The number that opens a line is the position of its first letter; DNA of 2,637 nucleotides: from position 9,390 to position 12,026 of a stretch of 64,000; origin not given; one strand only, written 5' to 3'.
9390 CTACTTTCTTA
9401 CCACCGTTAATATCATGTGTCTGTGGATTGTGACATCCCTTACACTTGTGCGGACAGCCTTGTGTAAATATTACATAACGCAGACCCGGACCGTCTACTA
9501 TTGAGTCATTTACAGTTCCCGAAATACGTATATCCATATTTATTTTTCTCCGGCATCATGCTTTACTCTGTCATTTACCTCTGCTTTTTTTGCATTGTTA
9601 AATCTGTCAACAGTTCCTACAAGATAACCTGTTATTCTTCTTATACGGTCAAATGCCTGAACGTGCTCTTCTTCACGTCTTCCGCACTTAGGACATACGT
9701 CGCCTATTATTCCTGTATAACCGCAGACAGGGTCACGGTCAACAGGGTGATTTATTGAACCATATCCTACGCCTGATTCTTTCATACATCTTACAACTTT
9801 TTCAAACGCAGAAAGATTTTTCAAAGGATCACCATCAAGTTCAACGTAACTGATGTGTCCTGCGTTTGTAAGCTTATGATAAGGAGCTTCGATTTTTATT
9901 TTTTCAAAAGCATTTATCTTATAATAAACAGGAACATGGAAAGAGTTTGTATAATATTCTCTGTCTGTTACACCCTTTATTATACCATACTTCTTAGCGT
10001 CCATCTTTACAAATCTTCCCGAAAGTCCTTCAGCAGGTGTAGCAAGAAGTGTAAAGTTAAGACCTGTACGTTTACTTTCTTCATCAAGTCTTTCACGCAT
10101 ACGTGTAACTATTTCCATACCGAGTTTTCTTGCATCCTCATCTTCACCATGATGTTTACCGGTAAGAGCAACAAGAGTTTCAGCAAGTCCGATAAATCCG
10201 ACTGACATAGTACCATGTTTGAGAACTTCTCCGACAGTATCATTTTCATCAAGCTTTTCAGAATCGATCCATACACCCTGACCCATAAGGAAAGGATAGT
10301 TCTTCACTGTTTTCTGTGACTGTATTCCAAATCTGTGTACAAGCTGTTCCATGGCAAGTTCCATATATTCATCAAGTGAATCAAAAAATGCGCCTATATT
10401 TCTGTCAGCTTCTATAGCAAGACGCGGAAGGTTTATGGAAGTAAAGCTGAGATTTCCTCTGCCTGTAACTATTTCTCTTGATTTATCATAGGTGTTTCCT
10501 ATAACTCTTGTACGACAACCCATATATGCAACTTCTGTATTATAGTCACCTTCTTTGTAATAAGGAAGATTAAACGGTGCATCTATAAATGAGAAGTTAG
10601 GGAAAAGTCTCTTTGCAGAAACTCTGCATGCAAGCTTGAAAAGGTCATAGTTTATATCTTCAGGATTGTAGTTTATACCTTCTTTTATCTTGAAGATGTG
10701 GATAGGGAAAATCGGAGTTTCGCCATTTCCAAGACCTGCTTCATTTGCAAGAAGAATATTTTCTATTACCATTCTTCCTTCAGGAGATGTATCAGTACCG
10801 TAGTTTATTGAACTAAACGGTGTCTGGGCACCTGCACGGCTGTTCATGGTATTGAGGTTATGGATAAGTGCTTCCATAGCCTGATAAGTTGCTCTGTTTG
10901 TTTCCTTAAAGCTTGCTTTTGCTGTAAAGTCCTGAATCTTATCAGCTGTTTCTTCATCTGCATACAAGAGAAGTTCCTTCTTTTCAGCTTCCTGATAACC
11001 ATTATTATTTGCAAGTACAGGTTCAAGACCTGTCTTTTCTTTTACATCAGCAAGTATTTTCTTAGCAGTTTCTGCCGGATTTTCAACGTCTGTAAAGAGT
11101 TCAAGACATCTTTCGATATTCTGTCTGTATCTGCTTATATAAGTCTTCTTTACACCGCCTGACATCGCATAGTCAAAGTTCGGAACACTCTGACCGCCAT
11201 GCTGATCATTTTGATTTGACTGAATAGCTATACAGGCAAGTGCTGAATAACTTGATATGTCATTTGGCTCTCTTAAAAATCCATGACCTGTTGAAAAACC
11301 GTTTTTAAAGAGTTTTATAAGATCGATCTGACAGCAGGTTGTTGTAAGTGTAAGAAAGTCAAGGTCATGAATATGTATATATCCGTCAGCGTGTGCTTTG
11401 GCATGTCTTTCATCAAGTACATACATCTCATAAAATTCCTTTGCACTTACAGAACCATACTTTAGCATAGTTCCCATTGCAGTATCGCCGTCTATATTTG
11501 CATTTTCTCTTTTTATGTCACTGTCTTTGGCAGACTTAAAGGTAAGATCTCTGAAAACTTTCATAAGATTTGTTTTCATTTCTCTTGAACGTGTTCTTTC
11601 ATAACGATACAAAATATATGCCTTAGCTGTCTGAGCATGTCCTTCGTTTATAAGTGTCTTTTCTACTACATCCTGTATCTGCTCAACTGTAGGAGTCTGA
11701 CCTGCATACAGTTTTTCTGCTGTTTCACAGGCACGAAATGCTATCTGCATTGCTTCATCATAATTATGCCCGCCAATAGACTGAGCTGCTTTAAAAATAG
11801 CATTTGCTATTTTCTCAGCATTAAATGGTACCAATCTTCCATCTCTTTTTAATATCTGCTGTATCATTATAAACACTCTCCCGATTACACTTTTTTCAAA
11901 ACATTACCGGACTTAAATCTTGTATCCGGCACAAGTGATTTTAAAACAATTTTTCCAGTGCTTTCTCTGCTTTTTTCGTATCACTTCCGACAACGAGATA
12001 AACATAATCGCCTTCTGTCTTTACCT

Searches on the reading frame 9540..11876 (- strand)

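Call 47: search_protein_families(library=pfam, proteins=[window:9540-11876:-], max_evalue=0.00001)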
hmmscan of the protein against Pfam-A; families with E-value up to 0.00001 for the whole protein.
window:9540-11876:- (778 aa): 2 families
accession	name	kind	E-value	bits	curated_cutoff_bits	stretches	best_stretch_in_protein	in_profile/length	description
PF13597.11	NRDD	-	7.3e-203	675.7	26.2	1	124-773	1-562/562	Anaerobic ribonucleoside-triphosphate reductase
PF03477.21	ATP-cone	-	1.1e-23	84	25.8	1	7-95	2-87/88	ATP cone domain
